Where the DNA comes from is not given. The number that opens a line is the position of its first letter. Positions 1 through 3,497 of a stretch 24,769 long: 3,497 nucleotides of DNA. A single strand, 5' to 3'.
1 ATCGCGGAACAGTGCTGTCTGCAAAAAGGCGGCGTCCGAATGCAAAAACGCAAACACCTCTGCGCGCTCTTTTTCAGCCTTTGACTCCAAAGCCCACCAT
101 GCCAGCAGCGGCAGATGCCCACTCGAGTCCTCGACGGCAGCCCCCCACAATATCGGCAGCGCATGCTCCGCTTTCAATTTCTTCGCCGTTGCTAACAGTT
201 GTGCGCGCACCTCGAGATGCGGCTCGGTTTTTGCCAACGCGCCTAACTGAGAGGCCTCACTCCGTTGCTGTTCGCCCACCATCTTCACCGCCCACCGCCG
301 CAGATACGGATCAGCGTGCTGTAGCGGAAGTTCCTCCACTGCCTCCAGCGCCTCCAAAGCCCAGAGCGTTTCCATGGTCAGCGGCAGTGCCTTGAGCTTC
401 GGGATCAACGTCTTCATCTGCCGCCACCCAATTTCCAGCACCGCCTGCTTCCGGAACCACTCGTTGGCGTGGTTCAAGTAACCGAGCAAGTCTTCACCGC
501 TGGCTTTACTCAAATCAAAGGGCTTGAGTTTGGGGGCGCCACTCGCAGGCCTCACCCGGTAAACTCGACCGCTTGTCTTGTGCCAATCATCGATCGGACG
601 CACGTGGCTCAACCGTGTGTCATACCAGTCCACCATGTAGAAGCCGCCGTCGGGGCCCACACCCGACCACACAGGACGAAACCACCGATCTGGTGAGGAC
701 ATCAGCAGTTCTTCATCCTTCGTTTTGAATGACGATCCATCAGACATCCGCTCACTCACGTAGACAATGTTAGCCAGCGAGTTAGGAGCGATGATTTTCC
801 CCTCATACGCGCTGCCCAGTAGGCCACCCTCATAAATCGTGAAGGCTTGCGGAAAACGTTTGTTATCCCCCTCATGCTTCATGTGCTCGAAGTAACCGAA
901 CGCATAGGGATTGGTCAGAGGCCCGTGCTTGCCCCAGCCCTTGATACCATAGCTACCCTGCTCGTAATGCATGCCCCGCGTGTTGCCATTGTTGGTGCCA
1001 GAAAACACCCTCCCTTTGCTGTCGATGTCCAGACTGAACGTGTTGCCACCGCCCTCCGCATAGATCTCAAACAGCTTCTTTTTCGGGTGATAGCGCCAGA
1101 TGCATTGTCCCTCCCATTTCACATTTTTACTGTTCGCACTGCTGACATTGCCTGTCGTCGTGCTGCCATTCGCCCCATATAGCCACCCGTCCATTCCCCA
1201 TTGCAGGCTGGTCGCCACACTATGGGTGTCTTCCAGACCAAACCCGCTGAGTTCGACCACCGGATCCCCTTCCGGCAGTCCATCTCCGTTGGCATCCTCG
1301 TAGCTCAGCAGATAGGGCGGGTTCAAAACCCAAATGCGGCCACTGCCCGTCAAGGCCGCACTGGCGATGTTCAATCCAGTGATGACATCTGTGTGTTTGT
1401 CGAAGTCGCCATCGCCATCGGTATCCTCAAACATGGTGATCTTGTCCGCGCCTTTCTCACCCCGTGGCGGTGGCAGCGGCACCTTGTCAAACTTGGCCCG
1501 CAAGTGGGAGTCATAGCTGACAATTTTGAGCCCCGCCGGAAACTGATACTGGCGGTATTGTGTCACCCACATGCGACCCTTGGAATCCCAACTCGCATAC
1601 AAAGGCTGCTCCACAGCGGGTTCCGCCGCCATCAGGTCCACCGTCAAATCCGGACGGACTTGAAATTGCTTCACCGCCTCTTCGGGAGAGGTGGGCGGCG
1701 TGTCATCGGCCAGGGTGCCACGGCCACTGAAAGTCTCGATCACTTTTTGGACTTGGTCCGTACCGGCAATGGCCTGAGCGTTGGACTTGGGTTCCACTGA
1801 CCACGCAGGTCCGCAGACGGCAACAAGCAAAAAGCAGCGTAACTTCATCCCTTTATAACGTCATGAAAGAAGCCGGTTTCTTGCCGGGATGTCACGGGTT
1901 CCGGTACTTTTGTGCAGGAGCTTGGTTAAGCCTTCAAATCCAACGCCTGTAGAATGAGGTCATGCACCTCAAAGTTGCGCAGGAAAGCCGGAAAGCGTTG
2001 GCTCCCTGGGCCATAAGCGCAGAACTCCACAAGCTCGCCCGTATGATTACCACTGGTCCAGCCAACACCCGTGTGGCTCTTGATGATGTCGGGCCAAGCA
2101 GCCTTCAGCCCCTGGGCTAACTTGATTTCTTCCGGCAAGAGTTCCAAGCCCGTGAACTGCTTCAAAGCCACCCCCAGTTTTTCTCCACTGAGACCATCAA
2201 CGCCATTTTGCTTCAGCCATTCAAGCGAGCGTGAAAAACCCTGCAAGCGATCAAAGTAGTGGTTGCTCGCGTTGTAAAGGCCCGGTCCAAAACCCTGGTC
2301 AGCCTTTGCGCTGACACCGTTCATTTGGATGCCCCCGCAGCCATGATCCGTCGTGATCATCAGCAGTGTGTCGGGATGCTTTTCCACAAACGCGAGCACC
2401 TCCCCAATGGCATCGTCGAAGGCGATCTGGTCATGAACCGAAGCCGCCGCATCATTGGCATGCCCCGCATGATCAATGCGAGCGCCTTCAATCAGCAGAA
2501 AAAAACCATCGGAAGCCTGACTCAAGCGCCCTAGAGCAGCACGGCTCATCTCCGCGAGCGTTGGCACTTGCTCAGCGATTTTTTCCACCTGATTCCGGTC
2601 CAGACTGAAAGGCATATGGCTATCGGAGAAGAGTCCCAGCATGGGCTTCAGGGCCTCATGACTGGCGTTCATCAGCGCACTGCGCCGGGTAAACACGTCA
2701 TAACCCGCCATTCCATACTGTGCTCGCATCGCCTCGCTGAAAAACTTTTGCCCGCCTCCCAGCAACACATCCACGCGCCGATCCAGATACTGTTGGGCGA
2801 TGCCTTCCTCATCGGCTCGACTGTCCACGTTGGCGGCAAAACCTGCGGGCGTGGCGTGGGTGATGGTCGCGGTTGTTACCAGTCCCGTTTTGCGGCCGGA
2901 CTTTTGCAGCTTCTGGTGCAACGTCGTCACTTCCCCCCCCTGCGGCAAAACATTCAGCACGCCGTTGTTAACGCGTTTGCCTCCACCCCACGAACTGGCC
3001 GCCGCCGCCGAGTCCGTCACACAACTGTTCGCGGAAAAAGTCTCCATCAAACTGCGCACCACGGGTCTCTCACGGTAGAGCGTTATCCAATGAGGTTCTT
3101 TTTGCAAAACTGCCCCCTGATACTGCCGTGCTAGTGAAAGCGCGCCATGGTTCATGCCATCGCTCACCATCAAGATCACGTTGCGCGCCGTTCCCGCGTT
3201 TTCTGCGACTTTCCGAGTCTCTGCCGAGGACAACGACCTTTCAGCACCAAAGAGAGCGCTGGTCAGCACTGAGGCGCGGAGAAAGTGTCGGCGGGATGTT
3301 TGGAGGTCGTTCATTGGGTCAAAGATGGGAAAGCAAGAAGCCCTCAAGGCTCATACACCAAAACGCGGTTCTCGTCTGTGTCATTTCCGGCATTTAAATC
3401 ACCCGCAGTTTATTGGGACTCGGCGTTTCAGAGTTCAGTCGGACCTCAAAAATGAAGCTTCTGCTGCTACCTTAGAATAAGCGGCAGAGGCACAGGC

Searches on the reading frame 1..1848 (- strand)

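Call 65: search_protein_families(library=pfam, proteins=[window:1-1848:-], max_evalue=0.001)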
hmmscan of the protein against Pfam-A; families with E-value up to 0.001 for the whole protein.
window:1-1848:- (616 aa): 2 families
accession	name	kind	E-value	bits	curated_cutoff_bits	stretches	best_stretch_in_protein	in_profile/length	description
PF23500.1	DUF7133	-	6.3e-65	220.4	27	1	54-435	1-384/385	Domain of unknown function (DUF7133)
PF13646.12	HEAT_2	-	6e-08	33.3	27.7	1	509-576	9-76/88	HEAT repeats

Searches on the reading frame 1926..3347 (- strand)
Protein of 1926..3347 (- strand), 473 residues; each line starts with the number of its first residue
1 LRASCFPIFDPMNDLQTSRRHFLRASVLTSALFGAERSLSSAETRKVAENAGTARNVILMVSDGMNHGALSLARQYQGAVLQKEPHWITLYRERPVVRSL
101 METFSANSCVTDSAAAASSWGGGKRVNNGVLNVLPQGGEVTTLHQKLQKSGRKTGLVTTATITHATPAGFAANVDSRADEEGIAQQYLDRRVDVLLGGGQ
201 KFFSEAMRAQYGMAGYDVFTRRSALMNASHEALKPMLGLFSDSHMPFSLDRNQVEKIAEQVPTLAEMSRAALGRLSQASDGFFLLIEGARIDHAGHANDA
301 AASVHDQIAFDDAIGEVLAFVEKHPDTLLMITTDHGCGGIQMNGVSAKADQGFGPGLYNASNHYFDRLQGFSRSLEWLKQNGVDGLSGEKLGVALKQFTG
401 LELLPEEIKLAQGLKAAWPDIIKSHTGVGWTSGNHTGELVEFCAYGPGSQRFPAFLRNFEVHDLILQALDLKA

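Call 65: search_protein_families(library=pfam, proteins=[window:1926-3347:-], max_evalue=0.001)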
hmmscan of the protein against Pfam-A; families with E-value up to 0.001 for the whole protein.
window:1926-3347:- (473 aa): 2 families
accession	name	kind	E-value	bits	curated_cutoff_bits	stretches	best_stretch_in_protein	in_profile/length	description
PF00245.25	Alk_phosphatase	-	8.9e-72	242.8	24.4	1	54-469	1-421/423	Alkaline phosphatase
PF01676.23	Metalloenzyme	-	4.9e-08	33.2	24.3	1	283-338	149-203/252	Metalloenzyme superfamily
